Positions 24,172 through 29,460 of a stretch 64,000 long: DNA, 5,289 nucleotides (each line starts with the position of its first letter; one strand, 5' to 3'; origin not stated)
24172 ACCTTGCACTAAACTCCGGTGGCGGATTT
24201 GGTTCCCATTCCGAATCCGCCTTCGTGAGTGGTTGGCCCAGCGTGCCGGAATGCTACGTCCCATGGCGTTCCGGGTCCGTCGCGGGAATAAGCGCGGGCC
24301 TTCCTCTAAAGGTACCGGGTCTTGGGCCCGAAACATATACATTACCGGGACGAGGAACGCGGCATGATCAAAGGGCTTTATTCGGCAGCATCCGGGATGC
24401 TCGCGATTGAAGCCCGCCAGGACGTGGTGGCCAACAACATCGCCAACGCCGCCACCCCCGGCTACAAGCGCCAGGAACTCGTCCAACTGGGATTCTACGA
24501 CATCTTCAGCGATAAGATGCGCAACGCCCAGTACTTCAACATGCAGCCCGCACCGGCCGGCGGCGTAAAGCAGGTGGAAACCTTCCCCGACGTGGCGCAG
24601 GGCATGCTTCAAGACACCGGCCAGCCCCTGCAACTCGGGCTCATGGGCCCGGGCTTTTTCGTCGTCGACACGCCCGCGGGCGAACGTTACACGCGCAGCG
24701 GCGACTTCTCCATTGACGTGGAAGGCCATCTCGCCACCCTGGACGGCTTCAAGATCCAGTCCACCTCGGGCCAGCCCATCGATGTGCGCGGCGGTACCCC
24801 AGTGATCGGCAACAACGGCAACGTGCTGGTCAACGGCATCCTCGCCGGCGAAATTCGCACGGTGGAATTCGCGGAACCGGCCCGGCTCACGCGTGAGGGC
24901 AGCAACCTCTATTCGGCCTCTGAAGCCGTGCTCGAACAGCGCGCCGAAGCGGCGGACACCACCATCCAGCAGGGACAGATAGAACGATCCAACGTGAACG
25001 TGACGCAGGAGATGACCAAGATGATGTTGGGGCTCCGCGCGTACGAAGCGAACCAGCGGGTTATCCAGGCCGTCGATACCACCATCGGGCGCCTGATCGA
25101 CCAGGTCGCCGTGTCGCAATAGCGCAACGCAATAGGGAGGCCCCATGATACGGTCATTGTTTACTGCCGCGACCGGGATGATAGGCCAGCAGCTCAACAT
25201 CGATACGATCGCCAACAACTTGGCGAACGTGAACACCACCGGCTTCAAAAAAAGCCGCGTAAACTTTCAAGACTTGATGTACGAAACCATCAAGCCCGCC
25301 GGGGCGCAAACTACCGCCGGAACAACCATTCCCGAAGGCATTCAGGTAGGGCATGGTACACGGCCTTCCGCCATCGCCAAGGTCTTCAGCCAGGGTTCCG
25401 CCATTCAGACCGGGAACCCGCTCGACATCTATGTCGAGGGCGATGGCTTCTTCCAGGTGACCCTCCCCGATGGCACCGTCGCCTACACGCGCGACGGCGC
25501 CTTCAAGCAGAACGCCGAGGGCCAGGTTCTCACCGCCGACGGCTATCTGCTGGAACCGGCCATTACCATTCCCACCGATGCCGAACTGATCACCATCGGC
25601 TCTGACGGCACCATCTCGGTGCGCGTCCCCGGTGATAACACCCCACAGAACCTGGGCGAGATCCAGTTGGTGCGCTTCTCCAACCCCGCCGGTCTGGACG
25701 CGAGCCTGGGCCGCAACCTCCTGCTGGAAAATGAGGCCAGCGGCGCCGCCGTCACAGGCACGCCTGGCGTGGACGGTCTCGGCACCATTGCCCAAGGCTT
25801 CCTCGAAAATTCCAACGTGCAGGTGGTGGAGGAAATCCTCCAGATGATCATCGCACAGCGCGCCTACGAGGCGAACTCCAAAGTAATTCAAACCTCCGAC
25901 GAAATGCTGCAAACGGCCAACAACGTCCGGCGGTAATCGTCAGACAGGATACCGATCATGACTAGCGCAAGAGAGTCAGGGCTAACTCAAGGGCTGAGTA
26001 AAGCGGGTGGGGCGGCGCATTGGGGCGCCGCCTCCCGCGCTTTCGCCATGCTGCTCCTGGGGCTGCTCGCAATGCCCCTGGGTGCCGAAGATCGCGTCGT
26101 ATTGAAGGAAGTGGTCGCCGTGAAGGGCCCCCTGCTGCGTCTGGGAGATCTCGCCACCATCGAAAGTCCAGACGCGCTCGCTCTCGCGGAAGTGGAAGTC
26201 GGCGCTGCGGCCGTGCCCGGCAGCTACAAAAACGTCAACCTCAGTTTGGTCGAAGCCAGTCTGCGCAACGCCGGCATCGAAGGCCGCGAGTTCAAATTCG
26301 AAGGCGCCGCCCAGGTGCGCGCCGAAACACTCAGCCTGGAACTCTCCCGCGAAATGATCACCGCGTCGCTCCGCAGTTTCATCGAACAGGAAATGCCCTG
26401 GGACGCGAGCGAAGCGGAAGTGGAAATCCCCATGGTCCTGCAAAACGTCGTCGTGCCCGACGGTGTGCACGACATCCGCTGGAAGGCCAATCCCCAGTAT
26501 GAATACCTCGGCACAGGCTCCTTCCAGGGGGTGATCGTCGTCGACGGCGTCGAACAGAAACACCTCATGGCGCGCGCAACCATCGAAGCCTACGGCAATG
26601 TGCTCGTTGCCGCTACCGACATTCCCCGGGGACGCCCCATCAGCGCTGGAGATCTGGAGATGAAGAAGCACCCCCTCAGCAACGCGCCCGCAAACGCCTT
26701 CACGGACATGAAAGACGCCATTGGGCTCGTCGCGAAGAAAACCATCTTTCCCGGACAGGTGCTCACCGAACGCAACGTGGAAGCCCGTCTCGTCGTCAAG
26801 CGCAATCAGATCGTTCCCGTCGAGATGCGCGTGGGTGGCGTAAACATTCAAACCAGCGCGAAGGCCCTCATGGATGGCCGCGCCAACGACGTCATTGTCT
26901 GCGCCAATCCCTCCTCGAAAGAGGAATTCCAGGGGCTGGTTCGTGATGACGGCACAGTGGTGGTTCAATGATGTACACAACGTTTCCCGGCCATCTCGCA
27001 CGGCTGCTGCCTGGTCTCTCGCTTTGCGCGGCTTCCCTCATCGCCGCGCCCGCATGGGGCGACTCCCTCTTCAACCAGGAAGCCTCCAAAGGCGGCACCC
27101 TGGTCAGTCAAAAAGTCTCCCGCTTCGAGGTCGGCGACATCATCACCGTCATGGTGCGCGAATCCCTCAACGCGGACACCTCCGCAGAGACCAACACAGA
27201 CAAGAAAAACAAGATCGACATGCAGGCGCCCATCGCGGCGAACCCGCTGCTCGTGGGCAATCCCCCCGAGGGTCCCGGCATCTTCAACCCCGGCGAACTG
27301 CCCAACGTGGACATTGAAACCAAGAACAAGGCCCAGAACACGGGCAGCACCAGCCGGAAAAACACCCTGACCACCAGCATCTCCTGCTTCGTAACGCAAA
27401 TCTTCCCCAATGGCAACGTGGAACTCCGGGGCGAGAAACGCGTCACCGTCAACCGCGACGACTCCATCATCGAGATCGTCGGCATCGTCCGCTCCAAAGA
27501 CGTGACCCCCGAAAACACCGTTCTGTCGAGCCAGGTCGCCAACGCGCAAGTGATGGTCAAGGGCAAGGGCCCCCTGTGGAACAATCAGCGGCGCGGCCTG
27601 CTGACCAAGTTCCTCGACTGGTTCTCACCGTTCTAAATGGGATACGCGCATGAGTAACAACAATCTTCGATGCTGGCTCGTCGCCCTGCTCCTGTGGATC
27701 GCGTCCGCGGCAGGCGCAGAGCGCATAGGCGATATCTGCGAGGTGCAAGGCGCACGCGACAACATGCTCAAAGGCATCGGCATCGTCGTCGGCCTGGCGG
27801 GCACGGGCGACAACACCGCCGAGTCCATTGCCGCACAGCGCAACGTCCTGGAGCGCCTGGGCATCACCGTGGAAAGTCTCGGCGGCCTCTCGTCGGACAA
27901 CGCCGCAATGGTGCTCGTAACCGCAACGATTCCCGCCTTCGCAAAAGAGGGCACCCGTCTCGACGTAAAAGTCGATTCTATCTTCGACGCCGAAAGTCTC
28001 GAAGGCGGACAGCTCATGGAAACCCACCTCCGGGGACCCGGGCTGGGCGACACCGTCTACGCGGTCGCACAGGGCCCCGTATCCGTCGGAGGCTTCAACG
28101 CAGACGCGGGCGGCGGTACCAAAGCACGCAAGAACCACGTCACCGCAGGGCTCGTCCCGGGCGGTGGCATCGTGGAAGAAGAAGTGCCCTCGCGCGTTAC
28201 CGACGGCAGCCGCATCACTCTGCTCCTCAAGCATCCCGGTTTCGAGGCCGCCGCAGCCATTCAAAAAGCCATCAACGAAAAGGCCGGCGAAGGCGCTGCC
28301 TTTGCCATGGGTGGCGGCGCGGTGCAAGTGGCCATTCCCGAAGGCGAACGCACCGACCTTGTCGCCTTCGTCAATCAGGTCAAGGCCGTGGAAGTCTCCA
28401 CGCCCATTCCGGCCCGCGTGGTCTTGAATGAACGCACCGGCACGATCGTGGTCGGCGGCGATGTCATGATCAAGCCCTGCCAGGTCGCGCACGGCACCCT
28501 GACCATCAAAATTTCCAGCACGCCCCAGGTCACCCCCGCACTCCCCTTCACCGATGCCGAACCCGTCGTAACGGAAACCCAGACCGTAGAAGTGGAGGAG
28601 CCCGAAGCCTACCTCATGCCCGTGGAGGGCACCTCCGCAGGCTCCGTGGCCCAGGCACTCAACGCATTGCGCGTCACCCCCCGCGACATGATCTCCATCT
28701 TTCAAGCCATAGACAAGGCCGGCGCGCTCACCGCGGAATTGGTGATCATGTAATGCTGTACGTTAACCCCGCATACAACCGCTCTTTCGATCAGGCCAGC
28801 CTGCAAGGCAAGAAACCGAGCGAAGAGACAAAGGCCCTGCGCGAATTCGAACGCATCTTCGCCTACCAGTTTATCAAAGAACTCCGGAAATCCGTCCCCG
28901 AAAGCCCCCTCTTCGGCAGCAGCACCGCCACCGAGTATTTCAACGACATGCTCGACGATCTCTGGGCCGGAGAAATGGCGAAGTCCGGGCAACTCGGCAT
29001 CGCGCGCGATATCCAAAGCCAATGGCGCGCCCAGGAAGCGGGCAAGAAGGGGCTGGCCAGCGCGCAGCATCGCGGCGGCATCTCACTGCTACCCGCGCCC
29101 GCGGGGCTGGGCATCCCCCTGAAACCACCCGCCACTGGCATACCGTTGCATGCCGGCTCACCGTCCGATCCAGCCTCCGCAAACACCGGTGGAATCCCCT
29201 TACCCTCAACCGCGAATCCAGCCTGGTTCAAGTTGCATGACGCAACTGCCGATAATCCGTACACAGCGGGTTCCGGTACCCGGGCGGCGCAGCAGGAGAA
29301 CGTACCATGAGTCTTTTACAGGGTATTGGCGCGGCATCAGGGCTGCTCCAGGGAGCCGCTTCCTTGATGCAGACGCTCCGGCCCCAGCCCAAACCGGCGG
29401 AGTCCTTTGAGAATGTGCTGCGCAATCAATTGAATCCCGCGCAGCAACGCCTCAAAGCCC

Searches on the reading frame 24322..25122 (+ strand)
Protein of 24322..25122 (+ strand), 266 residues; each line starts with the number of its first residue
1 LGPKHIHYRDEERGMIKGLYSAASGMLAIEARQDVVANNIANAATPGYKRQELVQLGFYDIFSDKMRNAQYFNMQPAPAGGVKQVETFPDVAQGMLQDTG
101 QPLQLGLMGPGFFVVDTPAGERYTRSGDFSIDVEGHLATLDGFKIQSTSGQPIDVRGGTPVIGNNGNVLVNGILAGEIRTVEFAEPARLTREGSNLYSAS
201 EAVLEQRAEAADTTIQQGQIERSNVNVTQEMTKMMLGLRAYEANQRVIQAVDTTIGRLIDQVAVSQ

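Call 52: search_protein_families(library=pfam, proteins=[window:24322-25122:+], max_evalue=0.0001)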
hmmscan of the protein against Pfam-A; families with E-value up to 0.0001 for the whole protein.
window:24322-25122:+ (266 aa): 3 families
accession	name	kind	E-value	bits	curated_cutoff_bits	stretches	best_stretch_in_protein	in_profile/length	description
PF06429.18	Flg_bbr_C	-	5e-15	55.2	23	1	216-259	1-44/46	Flagellar basal body rod FlgEFG protein C-terminal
PF00460.25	Flg_bb_rod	-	1.9e-10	40.9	20.7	1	19-49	1-31/31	Flagella basal body rod protein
PF22692.1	LlgE_F_G_D1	-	4e-10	40.2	27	1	108-168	3-62/64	Flagellar hook protein FlgE/F/G D1 domain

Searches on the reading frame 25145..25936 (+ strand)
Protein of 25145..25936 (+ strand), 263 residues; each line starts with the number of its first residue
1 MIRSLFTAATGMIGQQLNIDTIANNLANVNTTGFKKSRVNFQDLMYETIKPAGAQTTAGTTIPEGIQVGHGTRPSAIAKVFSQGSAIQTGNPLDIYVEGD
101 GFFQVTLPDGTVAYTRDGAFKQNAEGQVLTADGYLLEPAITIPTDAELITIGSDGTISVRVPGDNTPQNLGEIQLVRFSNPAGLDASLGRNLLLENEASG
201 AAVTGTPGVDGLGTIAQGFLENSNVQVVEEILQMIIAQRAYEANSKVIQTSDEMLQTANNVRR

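Call 52: search_protein_families(library=pfam, proteins=[window:25145-25936:+], max_evalue=0.0001)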
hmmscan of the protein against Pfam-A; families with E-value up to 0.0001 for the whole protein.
window:25145-25936:+ (263 aa): 3 families
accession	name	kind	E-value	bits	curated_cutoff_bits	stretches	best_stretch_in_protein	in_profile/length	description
PF22692.1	LlgE_F_G_D1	-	2e-26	92.4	27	1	97-159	2-64/64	Flagellar hook protein FlgE/F/G D1 domain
PF06429.18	Flg_bbr_C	-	6.2e-22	77.3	23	1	216-260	1-45/46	Flagellar basal body rod FlgEFG protein C-terminal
PF00460.25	Flg_bb_rod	-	2.8e-10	40.4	20.7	1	7-35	3-31/31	Flagella basal body rod protein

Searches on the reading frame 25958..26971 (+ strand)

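Call 52: search_protein_families(library=pfam, proteins=[window:25958-26971:+], max_evalue=0.0001)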
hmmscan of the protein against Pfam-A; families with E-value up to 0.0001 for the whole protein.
window:25958-26971:+ (337 aa): 2 families
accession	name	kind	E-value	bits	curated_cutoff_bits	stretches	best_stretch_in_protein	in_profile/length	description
PF13144.11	ChapFlgA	-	2e-26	92.9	23.8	1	214-336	2-122/122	Chaperone for flagella basal body P-ring formation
PF08666.17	SAF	-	1.7e-14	54.6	21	1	214-275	2-63/63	SAF domain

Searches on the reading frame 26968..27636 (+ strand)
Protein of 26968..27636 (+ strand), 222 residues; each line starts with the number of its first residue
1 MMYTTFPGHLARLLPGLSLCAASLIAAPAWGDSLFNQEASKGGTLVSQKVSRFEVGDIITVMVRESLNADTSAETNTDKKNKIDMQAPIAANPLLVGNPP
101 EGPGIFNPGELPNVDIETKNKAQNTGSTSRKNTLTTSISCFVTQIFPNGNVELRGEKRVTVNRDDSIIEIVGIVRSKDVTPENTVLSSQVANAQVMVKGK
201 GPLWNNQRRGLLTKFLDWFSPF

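Call 52: search_protein_families(library=pfam, proteins=[window:26968-27636:+], max_evalue=0.0001)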
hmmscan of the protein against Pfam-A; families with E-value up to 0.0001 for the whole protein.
window:26968-27636:+ (222 aa): 1 family
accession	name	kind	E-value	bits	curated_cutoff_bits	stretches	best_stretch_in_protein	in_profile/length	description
PF02107.21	FlgH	-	1e-43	149.4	27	1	32-221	5-172/172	Flagellar L-ring protein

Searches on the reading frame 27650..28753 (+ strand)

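Call 52: search_protein_families(library=pfam, proteins=[window:27650-28753:+], max_evalue=0.0001)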
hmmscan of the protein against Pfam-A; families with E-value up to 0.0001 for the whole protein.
window:27650-28753:+ (367 aa): 1 family
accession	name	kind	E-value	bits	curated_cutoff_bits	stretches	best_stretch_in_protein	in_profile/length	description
PF02119.21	FlgI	-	3.3e-107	358.8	25.3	1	25-366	1-343/343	Flagellar P-ring protein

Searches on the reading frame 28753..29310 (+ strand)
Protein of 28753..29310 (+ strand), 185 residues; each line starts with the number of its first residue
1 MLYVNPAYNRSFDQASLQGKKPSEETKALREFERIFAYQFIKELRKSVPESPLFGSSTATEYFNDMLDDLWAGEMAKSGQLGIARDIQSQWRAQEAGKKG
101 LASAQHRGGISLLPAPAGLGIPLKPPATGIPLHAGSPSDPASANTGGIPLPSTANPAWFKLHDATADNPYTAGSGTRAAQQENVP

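Call 52: search_protein_families(library=pfam, proteins=[window:28753-29310:+], max_evalue=0.0001)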
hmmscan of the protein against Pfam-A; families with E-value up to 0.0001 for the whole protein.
window:28753-29310:+ (185 aa): 1 family
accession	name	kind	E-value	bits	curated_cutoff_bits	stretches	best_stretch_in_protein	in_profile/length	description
PF10135.14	Rod-binding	-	4.3e-10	40.4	25.1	1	42-90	1-51/51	Rod binding protein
